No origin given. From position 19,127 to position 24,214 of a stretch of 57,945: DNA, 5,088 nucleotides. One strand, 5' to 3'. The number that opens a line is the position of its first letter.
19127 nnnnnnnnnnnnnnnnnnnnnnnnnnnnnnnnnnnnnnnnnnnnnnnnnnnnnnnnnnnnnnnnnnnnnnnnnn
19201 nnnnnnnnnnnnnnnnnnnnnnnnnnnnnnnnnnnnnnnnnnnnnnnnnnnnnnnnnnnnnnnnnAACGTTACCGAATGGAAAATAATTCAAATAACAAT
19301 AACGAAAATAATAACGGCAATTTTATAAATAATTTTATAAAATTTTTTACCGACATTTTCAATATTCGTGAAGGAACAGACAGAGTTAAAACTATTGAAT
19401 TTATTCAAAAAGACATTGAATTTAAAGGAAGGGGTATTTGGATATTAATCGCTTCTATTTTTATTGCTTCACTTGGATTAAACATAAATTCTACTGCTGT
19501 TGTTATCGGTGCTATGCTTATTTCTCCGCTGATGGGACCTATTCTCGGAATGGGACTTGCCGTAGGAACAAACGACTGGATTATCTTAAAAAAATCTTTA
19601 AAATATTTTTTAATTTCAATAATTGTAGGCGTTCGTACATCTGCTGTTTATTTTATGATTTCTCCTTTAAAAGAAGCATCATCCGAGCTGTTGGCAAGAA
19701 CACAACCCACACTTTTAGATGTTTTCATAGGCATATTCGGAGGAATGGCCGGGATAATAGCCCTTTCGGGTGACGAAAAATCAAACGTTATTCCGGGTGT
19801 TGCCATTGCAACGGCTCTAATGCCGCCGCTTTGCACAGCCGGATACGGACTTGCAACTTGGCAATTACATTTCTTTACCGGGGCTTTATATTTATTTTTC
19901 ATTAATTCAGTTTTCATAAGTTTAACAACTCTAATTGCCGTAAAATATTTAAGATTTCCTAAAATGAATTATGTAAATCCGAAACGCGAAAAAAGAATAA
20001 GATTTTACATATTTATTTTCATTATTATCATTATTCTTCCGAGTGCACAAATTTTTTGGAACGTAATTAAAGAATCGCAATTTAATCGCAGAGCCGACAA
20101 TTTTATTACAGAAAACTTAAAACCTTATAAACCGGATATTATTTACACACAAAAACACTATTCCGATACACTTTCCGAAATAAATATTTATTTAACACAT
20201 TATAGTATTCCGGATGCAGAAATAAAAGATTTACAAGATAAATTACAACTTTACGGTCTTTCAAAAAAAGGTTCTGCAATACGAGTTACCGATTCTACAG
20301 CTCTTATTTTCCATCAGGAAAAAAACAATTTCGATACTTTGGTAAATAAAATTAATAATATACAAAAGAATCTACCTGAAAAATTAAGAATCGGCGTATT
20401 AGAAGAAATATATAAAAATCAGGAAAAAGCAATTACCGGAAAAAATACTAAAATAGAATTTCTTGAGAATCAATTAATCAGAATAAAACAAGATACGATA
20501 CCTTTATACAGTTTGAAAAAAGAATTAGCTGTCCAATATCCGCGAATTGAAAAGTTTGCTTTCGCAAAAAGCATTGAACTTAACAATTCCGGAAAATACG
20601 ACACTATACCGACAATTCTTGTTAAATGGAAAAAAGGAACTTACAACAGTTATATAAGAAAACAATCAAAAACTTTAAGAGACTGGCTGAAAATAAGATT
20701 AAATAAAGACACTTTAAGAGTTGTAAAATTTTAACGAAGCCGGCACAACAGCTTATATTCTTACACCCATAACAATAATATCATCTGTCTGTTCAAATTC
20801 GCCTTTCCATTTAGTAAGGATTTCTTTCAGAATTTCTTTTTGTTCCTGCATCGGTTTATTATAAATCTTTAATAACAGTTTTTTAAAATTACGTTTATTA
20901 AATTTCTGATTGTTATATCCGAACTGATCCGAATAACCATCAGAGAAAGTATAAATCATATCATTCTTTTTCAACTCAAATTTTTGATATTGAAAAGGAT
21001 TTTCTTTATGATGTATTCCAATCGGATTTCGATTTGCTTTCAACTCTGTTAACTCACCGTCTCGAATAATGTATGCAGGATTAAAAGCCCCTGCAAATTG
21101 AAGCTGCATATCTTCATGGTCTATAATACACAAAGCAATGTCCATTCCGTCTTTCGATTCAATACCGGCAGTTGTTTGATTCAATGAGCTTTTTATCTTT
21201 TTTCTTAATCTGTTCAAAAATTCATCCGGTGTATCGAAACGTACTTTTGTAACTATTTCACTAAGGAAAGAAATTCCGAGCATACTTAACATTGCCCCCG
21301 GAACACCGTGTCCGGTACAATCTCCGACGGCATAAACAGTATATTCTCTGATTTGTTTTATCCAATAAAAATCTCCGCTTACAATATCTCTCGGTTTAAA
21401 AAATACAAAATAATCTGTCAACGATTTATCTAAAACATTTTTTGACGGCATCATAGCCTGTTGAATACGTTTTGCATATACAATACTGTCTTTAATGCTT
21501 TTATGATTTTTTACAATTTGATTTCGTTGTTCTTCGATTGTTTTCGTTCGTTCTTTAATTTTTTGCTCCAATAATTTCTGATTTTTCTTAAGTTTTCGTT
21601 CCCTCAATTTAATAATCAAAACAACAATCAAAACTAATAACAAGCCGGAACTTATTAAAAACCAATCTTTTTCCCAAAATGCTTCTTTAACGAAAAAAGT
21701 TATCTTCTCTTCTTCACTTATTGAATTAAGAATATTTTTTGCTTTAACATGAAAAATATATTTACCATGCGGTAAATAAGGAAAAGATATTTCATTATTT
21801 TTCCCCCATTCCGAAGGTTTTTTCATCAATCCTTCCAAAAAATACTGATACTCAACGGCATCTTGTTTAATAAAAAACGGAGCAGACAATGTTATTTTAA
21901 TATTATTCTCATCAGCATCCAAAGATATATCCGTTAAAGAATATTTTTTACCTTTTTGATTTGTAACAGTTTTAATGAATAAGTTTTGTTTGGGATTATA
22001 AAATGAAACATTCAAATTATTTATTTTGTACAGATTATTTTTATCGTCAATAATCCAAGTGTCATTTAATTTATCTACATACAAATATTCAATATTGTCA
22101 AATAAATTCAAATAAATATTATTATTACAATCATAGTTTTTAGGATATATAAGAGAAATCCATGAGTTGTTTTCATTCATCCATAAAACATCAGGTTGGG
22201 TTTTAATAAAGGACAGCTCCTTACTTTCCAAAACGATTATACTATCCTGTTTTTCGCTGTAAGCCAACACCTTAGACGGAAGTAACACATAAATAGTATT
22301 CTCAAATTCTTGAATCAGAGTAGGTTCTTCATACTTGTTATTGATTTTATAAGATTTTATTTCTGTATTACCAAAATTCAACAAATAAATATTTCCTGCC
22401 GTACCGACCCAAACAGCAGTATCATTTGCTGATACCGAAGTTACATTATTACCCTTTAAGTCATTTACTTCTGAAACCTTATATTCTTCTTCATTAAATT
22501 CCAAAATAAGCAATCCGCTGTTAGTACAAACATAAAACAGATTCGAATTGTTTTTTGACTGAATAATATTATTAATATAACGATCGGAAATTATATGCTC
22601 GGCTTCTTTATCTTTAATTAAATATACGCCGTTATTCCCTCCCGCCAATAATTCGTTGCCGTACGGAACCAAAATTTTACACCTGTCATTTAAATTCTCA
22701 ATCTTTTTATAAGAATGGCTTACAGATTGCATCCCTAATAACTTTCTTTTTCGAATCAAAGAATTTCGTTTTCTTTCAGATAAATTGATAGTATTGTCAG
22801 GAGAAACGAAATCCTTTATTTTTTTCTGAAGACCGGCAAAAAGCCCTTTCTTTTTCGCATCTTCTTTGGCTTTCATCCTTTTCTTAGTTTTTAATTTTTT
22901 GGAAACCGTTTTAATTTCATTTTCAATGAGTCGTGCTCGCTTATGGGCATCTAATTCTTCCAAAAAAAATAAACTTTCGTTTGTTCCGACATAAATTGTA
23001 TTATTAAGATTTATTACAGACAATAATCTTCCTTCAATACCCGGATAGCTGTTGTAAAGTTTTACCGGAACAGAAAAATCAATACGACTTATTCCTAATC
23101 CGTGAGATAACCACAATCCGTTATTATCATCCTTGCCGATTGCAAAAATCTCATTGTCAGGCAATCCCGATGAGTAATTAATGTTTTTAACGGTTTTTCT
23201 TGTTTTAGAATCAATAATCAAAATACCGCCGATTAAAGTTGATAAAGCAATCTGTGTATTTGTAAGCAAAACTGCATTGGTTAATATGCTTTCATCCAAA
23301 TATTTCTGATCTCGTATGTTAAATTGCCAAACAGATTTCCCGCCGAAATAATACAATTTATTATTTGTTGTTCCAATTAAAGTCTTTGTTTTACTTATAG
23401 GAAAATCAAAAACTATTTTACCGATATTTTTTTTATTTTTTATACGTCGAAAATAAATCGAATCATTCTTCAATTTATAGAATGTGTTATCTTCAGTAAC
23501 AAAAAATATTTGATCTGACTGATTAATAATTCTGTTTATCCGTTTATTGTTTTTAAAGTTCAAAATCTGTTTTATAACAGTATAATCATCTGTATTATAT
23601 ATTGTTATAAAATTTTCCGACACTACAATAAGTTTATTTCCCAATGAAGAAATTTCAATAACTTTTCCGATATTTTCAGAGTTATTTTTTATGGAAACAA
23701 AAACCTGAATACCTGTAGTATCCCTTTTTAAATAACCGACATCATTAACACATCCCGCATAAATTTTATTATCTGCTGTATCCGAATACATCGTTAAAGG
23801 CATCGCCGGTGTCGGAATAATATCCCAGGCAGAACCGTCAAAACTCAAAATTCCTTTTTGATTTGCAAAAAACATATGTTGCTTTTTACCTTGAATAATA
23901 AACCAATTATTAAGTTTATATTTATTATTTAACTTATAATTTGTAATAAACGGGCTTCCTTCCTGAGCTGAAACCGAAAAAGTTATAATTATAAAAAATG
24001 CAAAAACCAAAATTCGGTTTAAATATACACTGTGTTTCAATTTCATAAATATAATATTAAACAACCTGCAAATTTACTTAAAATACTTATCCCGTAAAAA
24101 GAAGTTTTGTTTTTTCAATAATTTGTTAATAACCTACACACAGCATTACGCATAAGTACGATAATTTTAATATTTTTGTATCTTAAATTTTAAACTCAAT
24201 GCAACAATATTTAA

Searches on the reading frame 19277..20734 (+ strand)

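Call 29: search_protein_families(library=pfam, proteins=[window:19277-20734:+], max_evalue=0.00001)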
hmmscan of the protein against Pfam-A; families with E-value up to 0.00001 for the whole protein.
window:19277-20734:+ (485 aa): 1 family
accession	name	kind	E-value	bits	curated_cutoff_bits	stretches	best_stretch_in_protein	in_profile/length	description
PF04087.19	DUF389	-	1.3e-44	152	23.9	1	80-216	1-137/137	Domain of unknown function (DUF389)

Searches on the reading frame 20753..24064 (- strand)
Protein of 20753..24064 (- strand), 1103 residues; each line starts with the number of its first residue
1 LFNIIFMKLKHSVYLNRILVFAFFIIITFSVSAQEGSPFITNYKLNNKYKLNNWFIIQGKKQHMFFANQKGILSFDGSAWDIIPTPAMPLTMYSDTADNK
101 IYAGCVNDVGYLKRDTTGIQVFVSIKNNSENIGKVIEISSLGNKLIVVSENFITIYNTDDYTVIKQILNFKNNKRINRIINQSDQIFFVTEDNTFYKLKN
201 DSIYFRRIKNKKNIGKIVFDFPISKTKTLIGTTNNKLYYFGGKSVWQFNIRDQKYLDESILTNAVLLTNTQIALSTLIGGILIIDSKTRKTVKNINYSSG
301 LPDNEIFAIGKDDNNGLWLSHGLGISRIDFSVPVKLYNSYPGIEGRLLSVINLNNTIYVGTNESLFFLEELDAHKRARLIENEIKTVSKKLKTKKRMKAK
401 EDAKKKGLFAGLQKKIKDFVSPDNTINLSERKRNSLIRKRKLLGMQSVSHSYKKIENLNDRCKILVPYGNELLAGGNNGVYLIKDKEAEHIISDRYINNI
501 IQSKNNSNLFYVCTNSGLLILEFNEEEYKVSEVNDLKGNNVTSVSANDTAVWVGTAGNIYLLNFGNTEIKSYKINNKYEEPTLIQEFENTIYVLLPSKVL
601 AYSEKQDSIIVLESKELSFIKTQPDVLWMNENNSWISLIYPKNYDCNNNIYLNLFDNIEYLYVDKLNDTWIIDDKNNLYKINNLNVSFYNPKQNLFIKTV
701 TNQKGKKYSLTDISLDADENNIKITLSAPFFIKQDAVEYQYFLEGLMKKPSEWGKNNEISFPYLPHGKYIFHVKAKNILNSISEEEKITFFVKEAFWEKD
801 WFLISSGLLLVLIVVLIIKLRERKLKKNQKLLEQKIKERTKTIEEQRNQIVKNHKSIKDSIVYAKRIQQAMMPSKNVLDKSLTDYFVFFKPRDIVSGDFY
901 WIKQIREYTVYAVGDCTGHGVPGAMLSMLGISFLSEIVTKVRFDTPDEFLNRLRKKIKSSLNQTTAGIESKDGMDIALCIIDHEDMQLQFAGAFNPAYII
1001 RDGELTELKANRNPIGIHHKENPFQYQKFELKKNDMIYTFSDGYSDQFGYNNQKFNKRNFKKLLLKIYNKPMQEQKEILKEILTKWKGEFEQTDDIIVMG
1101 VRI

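Call 58: search_protein_families(library=pfam, proteins=[window:20753-24064:-], max_evalue=0.000001)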
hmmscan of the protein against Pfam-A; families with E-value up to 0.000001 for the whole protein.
window:20753-24064:- (1103 aa): 2 families
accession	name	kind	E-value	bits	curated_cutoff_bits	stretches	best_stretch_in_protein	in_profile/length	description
PF07228.17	SpoIIE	-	1.6e-22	80.8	25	1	909-1102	5-190/192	Stage II sporulation protein E (SpoIIE)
PF07495.19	Y_Y_Y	-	1.5e-10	41.2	26.6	1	734-791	5-63/65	Y_Y_Y domain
